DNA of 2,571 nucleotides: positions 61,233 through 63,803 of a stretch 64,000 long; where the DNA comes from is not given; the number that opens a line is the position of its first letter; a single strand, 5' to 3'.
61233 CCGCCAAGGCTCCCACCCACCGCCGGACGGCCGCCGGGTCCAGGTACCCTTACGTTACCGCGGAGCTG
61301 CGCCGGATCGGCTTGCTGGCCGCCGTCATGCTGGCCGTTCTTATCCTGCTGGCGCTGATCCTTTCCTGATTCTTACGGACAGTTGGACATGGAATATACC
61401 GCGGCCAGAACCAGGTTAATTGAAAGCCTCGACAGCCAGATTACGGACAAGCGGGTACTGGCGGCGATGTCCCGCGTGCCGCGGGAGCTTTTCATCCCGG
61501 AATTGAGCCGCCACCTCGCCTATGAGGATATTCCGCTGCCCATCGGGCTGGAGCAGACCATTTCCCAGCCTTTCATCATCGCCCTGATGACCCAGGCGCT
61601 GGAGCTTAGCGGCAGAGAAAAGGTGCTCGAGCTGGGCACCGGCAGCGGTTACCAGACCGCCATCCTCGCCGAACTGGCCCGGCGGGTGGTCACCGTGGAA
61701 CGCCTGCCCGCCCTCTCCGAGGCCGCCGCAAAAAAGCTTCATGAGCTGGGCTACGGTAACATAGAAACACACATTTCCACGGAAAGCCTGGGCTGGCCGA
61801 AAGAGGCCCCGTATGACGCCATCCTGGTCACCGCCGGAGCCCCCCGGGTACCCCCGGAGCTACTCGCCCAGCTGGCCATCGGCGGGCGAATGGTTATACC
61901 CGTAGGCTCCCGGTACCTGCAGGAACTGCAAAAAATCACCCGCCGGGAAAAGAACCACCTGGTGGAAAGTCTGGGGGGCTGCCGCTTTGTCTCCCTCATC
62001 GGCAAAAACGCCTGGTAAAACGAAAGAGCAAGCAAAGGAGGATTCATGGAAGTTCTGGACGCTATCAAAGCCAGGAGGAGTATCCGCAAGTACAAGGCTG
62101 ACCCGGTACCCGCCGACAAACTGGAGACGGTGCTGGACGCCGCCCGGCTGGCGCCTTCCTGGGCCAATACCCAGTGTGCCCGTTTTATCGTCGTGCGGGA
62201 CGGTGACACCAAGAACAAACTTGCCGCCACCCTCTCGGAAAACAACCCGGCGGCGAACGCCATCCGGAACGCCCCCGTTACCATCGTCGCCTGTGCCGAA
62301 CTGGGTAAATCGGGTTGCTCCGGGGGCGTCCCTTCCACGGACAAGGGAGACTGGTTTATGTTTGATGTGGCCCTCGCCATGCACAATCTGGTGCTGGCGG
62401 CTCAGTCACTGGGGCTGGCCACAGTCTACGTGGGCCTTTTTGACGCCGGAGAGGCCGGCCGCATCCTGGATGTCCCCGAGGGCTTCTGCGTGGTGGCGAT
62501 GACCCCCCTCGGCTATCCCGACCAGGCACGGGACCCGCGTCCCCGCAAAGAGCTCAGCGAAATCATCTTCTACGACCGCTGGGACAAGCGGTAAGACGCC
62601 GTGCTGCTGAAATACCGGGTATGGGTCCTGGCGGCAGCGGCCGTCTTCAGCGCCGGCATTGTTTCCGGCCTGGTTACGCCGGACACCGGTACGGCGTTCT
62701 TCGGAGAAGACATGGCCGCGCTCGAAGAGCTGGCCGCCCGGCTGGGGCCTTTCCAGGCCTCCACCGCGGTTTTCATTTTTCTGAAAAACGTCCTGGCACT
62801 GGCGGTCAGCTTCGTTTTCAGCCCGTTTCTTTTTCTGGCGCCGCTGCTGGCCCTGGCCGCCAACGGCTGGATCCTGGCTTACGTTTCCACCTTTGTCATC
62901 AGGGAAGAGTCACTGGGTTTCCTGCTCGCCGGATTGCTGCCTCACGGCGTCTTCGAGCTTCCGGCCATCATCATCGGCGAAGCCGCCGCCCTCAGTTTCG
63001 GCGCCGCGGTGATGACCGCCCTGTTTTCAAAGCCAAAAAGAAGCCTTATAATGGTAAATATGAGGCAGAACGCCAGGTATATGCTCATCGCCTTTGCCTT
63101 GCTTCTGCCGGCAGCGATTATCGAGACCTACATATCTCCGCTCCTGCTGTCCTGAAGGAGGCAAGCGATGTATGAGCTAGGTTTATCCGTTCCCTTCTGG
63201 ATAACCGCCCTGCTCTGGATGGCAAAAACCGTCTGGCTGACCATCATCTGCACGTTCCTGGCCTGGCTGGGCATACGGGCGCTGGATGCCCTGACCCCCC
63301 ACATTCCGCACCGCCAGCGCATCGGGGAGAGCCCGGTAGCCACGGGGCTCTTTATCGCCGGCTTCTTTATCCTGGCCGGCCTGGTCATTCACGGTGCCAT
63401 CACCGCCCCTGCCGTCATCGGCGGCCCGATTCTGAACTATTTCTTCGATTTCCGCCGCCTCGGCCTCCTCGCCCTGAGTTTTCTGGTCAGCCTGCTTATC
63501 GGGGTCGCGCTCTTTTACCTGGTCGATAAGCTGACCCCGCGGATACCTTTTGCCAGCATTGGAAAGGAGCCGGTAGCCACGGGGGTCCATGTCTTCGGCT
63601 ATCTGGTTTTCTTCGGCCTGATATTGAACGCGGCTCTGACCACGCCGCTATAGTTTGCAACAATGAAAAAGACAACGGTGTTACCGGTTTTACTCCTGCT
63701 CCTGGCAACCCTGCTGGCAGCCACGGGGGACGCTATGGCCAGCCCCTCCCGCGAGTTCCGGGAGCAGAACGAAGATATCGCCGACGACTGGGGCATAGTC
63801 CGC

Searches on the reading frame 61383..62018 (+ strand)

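Call 51: search_protein_families(library=pfam, proteins=[window:61383-62018:+], max_evalue=0.000001)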
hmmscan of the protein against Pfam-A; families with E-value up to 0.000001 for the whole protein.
window:61383-62018:+ (211 aa): 2 families
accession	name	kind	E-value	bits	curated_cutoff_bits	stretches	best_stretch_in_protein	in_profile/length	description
PF01135.25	PCMT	-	5.1e-58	196.7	20.3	1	11-209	5-209/210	Protein-L-isoaspartate(D-aspartate) O-methyltransferase (PCMT)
PF00398.26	RrnaAD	-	3.9e-08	33.1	24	1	63-133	16-83/263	Ribosomal RNA adenine dimethylase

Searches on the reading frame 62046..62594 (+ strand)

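Call 51: search_protein_families(library=pfam, proteins=[window:62046-62594:+], max_evalue=0.000001)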
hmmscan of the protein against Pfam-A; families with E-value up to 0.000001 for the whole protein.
window:62046-62594:+ (182 aa): 2 families
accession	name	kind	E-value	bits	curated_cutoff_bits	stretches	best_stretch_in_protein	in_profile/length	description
PF00881.29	Nitroreductase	-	1.6e-30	106.9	23.5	1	7-157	1-167/167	Nitroreductase family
PF14512.11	TM1586_NiRdase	-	1.1e-12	48.5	27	0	112-177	88-152/215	Putative TM nitroreductase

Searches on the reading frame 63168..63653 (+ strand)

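Call 51: search_protein_families(library=pfam, proteins=[window:63168-63653:+], max_evalue=0.000001)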
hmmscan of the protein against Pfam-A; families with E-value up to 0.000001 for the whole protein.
window:63168-63653:+ (161 aa): 1 family
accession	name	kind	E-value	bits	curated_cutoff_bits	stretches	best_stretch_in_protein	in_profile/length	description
PF03994.20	DUF350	-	6.1e-14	52.6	26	1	21-157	9-133/133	Domain of Unknown Function (DUF350)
